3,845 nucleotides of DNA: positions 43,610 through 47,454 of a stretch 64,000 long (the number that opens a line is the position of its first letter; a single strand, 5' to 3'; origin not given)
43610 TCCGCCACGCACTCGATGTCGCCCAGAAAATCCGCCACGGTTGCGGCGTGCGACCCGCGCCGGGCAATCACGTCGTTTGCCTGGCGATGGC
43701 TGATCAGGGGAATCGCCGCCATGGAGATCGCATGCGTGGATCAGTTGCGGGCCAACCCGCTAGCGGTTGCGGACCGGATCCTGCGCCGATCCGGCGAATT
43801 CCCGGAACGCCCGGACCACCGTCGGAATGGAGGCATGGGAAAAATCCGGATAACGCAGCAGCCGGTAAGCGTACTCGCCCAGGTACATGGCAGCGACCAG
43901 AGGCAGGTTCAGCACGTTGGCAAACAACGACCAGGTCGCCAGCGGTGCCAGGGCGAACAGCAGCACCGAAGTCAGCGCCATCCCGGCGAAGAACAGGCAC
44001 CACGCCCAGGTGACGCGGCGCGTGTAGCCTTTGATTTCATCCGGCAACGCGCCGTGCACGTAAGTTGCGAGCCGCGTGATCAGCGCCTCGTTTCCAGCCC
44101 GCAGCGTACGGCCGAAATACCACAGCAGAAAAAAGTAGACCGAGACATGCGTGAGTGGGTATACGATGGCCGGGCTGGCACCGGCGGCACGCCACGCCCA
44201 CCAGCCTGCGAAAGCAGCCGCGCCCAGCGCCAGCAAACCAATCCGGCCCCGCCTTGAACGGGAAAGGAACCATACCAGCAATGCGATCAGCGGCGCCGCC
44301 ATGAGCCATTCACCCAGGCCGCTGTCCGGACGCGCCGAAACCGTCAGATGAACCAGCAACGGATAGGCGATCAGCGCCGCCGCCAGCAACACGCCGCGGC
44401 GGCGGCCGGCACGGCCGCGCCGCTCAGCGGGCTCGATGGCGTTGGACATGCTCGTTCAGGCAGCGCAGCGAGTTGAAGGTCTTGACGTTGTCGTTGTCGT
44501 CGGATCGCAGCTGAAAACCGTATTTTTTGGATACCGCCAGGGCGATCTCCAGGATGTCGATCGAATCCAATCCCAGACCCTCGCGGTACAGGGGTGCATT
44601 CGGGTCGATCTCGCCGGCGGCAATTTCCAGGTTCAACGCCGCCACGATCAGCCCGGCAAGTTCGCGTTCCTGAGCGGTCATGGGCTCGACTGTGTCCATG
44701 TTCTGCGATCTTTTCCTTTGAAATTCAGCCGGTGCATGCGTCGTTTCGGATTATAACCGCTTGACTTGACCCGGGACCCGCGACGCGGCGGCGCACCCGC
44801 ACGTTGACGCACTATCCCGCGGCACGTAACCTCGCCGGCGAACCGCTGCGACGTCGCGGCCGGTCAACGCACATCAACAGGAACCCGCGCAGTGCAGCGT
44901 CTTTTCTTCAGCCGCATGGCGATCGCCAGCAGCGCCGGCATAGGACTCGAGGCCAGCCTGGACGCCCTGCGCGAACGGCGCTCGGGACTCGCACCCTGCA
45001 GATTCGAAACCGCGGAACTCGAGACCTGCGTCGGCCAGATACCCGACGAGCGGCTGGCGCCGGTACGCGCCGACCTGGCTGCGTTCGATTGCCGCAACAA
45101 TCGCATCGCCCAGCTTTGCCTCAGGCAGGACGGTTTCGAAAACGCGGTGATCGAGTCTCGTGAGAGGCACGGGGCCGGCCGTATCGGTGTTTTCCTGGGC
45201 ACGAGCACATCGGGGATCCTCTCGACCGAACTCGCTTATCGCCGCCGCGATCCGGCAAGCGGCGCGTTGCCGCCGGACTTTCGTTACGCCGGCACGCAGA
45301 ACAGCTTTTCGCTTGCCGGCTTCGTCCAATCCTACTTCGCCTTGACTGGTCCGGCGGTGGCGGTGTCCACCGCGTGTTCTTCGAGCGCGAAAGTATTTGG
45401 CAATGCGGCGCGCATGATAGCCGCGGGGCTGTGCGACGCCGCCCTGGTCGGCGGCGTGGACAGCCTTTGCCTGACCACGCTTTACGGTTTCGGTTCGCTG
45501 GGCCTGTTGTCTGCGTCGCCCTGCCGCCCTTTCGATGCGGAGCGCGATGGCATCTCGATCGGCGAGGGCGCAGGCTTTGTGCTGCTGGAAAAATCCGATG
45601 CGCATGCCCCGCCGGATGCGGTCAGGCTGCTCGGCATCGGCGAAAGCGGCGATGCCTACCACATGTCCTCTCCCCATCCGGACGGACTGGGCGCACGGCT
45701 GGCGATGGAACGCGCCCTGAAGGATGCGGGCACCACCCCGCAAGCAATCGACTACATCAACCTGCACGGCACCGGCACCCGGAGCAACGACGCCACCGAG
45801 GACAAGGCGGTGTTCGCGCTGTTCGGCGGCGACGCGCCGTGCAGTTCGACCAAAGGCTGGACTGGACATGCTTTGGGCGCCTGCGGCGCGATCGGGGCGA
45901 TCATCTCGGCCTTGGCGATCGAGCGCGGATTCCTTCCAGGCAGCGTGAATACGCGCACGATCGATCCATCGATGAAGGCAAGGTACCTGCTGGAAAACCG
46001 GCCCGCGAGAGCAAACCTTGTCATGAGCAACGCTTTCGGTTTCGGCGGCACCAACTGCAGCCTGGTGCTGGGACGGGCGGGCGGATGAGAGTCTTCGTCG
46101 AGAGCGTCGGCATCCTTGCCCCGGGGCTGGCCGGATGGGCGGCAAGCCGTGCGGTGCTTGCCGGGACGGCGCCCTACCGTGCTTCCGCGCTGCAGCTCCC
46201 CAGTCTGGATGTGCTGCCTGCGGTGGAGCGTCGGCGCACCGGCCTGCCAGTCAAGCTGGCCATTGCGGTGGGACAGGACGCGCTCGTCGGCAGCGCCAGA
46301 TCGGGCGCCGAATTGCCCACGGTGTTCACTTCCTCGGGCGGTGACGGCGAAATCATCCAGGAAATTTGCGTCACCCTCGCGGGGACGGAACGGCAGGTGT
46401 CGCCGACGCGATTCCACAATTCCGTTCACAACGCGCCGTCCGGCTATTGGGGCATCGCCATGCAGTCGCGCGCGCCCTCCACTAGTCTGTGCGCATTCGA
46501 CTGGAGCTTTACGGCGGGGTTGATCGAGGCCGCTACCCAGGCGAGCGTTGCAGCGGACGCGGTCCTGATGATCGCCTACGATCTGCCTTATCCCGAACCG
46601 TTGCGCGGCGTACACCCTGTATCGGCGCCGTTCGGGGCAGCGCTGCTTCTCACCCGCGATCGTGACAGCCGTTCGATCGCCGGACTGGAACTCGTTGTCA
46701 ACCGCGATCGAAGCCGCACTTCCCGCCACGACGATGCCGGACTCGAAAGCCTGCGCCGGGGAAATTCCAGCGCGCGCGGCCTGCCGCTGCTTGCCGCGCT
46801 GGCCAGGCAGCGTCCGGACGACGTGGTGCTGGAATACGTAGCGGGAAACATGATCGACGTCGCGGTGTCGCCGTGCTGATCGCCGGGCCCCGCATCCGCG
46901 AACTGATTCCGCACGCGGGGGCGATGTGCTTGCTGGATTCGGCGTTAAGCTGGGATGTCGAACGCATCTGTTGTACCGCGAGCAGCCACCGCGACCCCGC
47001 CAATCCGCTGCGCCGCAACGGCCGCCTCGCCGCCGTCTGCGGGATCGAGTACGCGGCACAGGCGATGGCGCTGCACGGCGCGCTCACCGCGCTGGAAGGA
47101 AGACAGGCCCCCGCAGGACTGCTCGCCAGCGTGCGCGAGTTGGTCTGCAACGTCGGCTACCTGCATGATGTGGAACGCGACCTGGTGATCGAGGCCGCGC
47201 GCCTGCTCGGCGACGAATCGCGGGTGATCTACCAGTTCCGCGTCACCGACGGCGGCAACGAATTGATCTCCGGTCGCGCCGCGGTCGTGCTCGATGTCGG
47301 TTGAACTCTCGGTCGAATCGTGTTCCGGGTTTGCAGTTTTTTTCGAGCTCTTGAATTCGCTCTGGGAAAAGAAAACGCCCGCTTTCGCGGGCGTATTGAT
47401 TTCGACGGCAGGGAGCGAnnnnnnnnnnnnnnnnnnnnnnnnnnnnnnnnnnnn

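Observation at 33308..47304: Aryl-polyene/xanthomonadin-type FAS-like biosynthetic gene cluster with export and lipid-anchoring genes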

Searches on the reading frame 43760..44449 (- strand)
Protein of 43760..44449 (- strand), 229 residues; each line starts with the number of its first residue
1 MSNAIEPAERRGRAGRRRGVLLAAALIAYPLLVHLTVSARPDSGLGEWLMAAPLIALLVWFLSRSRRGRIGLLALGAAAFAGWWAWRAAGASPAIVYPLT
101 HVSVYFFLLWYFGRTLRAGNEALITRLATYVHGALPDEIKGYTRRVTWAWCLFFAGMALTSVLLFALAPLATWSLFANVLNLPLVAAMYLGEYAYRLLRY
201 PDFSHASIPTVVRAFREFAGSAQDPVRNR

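Call 6: search_protein_families(library=pfam, proteins=[window:43760-44449:-], max_evalue=0.01)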
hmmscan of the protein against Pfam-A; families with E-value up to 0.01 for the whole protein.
window:43760-44449:- (229 aa): 0 families

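Call 8: search_protein_families(library=ncbifam, proteins=[window:43760-44449:-], max_evalue=0.01)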
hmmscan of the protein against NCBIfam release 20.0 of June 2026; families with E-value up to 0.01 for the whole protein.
window:43760-44449:- (229 aa): 0 families

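Call 48: search_protein_families(library=pfam, proteins=[window:43760-44449:-], max_evalue=0.001)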
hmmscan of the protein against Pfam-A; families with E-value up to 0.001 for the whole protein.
window:43760-44449:- (229 aa): 0 families

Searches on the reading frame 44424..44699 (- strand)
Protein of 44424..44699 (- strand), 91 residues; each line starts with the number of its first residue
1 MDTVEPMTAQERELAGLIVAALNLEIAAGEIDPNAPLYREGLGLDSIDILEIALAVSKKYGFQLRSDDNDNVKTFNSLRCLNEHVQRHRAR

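Call 6: search_protein_families(library=pfam, proteins=[window:44424-44699:-], max_evalue=0.01)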
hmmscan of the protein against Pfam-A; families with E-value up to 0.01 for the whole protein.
window:44424-44699:- (91 aa): 1 family
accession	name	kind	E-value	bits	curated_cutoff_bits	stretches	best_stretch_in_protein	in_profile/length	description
PF00550.31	PP-binding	-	3.5e-08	34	20.8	1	21-77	8-62/67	Phosphopantetheine attachment site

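Call 8: search_protein_families(library=ncbifam, proteins=[window:44424-44699:-], max_evalue=0.01)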
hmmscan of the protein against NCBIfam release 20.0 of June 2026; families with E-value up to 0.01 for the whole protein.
window:44424-44699:- (91 aa): 13 families
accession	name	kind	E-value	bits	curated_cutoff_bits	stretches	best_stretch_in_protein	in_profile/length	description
NF006617.0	PRK09184.1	subfamily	7.3e-38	128.5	70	1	4-90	8-95/96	phosphopantetheine-binding protein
NF058660.1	cispen_ACP_AmcB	equivalog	4e-07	30.1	80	1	11-89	3-79/80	cispentacin biosynthesis acyl carrier protein AmcB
NF003757.0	PRK05350.1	equivalog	1e-06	28.8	65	1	23-77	18-71/83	acyl carrier protein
NF002148.0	PRK00982.1-2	subfamily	8.6e-06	25.5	71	1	22-76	15-68/79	acyl carrier protein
TIGR00517.1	acyl_carrier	equivalog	3.5e-05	23.6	70.45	1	23-75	15-66/77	acyl carrier protein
NF002150.0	PRK00982.1-4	subfamily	4.9e-05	23.5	66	1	23-76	17-69/80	acyl carrier protein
NF005480.0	PRK07081.1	equivalog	0.00015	21.6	72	1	16-87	7-75/83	acyl carrier protein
NF002151.0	PRK00982.1-5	equivalog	0.00017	21.6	92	1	23-76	15-67/78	acyl carrier protein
NF005079.0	PRK06508.1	equivalog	0.00054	20.3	83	1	23-65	15-56/93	acyl carrier protein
NF002149.0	PRK00982.1-3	equivalog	0.0006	19.7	106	1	22-75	14-66/78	acyl carrier protein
NF006031.0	PRK08172.1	equivalog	0.00062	20.4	76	1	21-77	14-69/82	acyl carrier protein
NF002147.0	PRK00982.1-1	equivalog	0.0011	18.7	84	1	38-76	33-71/83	acyl carrier protein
NF040636.1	AcpM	exception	0.0094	15.9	146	1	38-75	31-68/93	meromycolate extension acyl carrier protein AcpM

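Call 53: search_solved_structures(query=window:44424-44699:-, max_evalue=0.01)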
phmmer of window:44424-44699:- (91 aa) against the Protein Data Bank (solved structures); distinct sequences matched with E-value up to 0.01: 31.
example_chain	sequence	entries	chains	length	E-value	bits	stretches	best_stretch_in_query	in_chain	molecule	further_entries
9ls6_A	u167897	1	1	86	1.2e-12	51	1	13-85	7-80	Acyl carrier protein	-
8e73_AB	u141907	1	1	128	1e-05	29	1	25-75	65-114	NDUAB1-alpha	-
7b0n_U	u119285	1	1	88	4.3e-05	27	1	33-76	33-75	Acyl carrier protein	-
2ehs_A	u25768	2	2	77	7.6e-05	26.2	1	21-77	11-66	Acyl carrier protein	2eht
8jfn_B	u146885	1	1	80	7.8e-05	26.2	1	19-72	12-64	Acyl carrier protein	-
8jfg_G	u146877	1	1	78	7.9e-05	26.2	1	19-72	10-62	Acyl carrier protein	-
7ar7_U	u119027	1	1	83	7.9e-05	26.2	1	26-76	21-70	Acyl carrier protein 2, mitochondrial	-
8jfi_G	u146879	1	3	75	8e-05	26.1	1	19-72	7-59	Acyl carrier protein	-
8jfh_E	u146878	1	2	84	8.3e-05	26.1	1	17-72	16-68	Acyl carrier protein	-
6ihc_G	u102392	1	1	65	8.3e-05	26.1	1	19-71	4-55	holo-form acyl carrier protein (holo-ACP)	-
4zjb_G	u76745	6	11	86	8.7e-05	26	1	17-72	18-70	Acyl carrier protein | Acyl carrier protein,Acyl carrier protein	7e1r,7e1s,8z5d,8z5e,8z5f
5h9g_A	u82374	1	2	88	9.6e-05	25.9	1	17-72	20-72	Acyl carrier protein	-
6gcs_Q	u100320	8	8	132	0.00011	25.7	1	35-76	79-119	ACPM2 SUBUNIT | Acyl carrier protein ACPM2 of NADH:Ubiquinone Oxidoreductase (Complex I)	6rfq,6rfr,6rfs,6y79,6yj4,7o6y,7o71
7a23_e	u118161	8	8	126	0.00019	25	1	26-76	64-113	ACPM2 | Acyl carrier protein 2, mitochondrial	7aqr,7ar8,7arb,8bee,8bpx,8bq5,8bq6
5h9h_A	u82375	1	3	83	0.00034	24.1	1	17-72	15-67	Acyl carrier protein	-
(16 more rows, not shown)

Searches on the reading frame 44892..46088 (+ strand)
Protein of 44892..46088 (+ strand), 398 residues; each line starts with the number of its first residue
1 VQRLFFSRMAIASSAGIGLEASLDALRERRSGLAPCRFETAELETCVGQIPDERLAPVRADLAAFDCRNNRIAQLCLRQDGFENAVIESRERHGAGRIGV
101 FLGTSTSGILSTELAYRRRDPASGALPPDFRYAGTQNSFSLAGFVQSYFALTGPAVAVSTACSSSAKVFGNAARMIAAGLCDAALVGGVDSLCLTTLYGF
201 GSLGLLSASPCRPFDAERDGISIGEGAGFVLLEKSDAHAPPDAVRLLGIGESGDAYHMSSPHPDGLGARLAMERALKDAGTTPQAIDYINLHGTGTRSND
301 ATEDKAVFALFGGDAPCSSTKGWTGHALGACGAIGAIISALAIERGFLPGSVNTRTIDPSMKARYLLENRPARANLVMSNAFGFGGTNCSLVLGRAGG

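Call 6: search_protein_families(library=pfam, proteins=[window:44892-46088:+], max_evalue=0.01)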
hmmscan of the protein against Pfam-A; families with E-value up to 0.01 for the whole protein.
window:44892-46088:+ (398 aa): 3 families
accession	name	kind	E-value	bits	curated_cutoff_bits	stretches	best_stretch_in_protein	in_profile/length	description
PF00109.32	ketoacyl-synt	-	2.8e-30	106.2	20.8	1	77-236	94-250/252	Beta-ketoacyl synthase, N-terminal domain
PF02801.28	Ketoacyl-synt_C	-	6.7e-28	97.5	20.8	1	247-354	5-118/119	Beta-ketoacyl synthase, C-terminal domain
PF00108.29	Thiolase_N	-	1.7e-05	24.8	26.4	1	152-193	75-116/260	Thiolase, N-terminal domain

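Call 8: search_protein_families(library=ncbifam, proteins=[window:44892-46088:+], max_evalue=0.01)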
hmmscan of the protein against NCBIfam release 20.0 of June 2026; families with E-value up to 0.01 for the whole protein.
window:44892-46088:+ (398 aa): 29 families (the best 25 are shown)
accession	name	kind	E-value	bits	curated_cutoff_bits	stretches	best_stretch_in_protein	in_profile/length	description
NF006618.0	PRK09185.1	subfamily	2.2e-157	524.2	407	1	1-396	2-393/394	beta-ketoacyl-ACP synthase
NF005589.0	PRK07314.1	subfamily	8.5e-70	235.6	387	1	10-395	12-411/413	beta-ketoacyl-ACP synthase II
TIGR03150.1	fabF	equivalog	1.2e-69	235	493.75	1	11-393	10-406/407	beta-ketoacyl-ACP synthase II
NF004970.0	PRK06333.1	subfamily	8.1e-58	196.2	525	1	141-395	152-421/424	beta-ketoacyl-ACP synthase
NF006274.0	PRK08439.1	equivalog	8.9e-57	192.7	621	1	140-393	140-403/406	beta-ketoacyl-ACP synthase II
NF006587.0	PRK09116.1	equivalog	7.1e-54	183.1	470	1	145-395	147-406/408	beta-ketoacyl-ACP synthase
NF058662.1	cispenta_AmcF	equivalog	1.5e-52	178.8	325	1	148-394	115-368/369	cispentacin biosynthesis acyltransferase subunit AmcF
NF006434.0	PRK08722.1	equivalog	1.2e-50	172.7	759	1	6-394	8-412/414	beta-ketoacyl-ACP synthase II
NF004618.0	PRK05952.1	equivalog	1.3e-49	169.2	455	1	149-395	134-382/384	beta-ketoacyl-ACP synthase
NF005076.0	PRK06501.1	equivalog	3.8e-49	167.7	629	1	140-395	153-422/425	beta-ketoacyl-ACP synthase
NF005935.0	PRK07967.1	equivalog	4.3e-49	167.5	630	1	1-395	1-403/406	beta-ketoacyl-ACP synthase I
NF005916.1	PRK07910.1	equivalog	3.3e-44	151.5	560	1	157-395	166-417/418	KasA/KasB family beta-ketoacyl-ACP synthase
NF005490.0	PRK07103.1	equivalog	1.4e-40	139.6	445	1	71-395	84-412/414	polyketide beta-ketoacyl:acyl carrier protein synthase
NF045894.1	PKS_plus_SDR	equivalog_domain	2.6e-34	118.1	1740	1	81-395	101-426/1515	type I polyketide synthase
NF040607.1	mycolic_Pks13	equivalog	2.6e-29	101.4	2100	1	75-393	193-523/1680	polyketide synthase Pks13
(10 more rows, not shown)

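Call 52: search_solved_structures(query=window:44916-46088:+, max_evalue=1e-40)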
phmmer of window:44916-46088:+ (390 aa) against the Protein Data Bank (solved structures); distinct sequences matched with E-value up to 1e-40: 42.
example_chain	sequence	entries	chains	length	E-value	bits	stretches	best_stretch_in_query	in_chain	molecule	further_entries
6qsp_A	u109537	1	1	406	6.1e-72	245.9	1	37-387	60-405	Beta-ketoacyl synthase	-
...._B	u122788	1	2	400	4e-68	233.3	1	11-386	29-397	Putative 3-oxoacyl-[ACP] synthase FabV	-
1j3n_A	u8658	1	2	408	9.5e-53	182.7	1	6-386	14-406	3-oxoacyl-(acyl-carrier protein) synthase II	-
5sxo_A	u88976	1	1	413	2.8e-52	181.2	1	85-387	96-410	3-oxoacyl-[acyl-carrier-protein] synthase 2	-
3o04_A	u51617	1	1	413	3.7e-52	180.8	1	85-387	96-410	beta-keto-acyl carrier protein synthase II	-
8qm1_A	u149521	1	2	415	2.6e-50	174.7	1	7-387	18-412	3-oxoacyl-[acyl-carrier-protein] synthase 2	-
4b7v_A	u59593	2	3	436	3.1e-50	174.4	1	7-387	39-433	3-OXOACYL-[ACYL-CARRIER-PROTEIN] SYNTHASE 2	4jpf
1w0i_A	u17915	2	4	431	9.3e-50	172.9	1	133-385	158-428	3-OXOACYL CARRIER PROTEIN SYNTHASE | 3-OXOACYL-[ACYL-CARRIER-PROTEIN] SYNTHASE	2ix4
9s5h_B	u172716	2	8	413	2.1e-49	171.7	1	87-387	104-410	3-oxoacyl-(Acyl-carrier-protein) synthase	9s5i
4jrh_A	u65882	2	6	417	2.4e-49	171.5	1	74-387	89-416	3-oxoacyl-[acyl-carrier-protein] synthase 2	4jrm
4ls5_A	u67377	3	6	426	2.4e-49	171.5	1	133-385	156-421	3-oxoacyl-[acyl-carrier-protein] synthase 2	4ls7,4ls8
4ls6_A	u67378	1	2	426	2.8e-49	171.3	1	134-385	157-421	3-oxoacyl-[acyl-carrier-protein] synthase 2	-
4r8e_A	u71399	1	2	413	3.3e-49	171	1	79-385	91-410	3-oxoacyl-[acyl-carrier-protein] synthase 2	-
1ox0_A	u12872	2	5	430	3.7e-49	170.9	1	70-385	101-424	Beta ketoacyl-acyl carrier protein synthase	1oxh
8cn8_A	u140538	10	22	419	5e-49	170.5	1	7-387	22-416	3-oxoacyl-[acyl-carrier-protein] synthase 2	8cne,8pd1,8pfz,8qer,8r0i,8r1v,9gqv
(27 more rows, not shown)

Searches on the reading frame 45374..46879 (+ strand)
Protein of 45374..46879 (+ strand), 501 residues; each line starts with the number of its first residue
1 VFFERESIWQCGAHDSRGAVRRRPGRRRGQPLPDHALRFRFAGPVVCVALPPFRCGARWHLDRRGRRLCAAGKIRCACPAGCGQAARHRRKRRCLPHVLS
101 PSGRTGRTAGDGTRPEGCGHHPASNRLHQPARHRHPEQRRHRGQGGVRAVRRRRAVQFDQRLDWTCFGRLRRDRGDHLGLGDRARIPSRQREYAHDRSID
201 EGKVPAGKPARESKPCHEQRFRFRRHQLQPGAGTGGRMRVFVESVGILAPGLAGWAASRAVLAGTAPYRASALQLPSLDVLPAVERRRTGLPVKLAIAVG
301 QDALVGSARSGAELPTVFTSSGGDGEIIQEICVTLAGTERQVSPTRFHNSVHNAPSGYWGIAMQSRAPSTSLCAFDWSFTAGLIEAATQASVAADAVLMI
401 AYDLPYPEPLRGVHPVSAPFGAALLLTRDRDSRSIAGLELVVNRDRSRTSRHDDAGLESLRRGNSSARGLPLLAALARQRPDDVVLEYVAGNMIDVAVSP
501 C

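Call 6: search_protein_families(library=pfam, proteins=[window:45374-46879:+], max_evalue=0.01)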
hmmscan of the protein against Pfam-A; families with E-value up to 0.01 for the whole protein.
window:45374-46879:+ (501 aa): 1 family
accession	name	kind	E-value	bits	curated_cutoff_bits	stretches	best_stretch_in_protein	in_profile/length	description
PF13723.12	Ketoacyl-synt_2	-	5.8e-26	91.9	25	1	270-433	11-170/223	Beta-ketoacyl synthase, N-terminal domain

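Call 8: search_protein_families(library=ncbifam, proteins=[window:45374-46879:+], max_evalue=0.01)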
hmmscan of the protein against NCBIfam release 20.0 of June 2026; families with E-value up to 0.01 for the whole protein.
window:45374-46879:+ (501 aa): 0 families

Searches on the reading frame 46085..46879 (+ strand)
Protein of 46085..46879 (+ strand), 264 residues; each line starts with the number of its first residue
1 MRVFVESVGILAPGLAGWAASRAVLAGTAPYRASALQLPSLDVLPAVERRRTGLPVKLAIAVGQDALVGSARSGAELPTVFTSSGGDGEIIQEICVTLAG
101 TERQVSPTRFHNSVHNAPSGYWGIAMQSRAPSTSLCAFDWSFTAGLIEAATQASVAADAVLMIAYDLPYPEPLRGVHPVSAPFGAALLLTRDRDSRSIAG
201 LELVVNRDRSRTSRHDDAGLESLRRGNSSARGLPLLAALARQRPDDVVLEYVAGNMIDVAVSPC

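Call 34: search_solved_structures(query=window:46085-46879:+, max_evalue=1, show_alignments=1)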
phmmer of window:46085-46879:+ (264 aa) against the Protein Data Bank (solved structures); distinct sequences matched with E-value up to 1: 3.
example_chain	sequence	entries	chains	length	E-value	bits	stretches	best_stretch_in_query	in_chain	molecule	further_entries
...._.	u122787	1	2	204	1.6e-12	50.8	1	39-173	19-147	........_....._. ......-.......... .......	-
6qsp_B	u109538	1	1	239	1.9e-07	34.2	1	11-191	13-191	Uncharacterized protein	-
6s5y_A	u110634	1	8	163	0.47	13.3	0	191-260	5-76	Group B streptococcal R4 surface protein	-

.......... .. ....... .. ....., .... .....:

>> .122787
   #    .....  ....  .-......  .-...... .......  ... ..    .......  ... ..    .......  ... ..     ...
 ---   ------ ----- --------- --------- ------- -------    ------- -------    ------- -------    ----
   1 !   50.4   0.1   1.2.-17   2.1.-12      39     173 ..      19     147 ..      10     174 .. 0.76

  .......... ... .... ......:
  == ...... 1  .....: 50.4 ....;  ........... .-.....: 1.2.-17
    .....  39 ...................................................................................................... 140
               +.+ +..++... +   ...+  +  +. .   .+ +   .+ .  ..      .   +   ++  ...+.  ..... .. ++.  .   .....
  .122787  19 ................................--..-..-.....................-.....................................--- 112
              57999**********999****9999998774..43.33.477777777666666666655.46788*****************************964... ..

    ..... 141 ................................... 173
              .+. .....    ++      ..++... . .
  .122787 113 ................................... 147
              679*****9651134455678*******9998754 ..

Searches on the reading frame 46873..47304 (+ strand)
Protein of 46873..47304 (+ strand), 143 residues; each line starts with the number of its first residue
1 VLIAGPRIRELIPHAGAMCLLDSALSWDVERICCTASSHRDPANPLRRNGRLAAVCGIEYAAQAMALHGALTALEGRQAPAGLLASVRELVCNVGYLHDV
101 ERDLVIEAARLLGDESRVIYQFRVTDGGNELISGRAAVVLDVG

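Call 6: search_protein_families(library=pfam, proteins=[window:46873-47304:+], max_evalue=0.01)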
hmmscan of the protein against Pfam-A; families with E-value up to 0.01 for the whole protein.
window:46873-47304:+ (143 aa): 0 families

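Call 8: search_protein_families(library=ncbifam, proteins=[window:46873-47304:+], max_evalue=0.01)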
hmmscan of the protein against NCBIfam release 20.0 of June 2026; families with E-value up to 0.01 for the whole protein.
window:46873-47304:+ (143 aa): 0 families

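Call 33: search_solved_structures(query=window:46873-47304:+, max_evalue=10, show_alignments=1)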
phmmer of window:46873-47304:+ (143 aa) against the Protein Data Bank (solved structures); distinct sequences matched with E-value up to 10: 2.
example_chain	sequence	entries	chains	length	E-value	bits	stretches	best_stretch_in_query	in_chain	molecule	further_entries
6qsr_B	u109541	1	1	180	0.0025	21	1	10-136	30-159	Beta-hydroxyacyl-(Acyl-carrier-protein) dehydratase FabA/FabZ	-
9f5x_2E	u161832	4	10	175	0.47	13.6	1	52-81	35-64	Cox5b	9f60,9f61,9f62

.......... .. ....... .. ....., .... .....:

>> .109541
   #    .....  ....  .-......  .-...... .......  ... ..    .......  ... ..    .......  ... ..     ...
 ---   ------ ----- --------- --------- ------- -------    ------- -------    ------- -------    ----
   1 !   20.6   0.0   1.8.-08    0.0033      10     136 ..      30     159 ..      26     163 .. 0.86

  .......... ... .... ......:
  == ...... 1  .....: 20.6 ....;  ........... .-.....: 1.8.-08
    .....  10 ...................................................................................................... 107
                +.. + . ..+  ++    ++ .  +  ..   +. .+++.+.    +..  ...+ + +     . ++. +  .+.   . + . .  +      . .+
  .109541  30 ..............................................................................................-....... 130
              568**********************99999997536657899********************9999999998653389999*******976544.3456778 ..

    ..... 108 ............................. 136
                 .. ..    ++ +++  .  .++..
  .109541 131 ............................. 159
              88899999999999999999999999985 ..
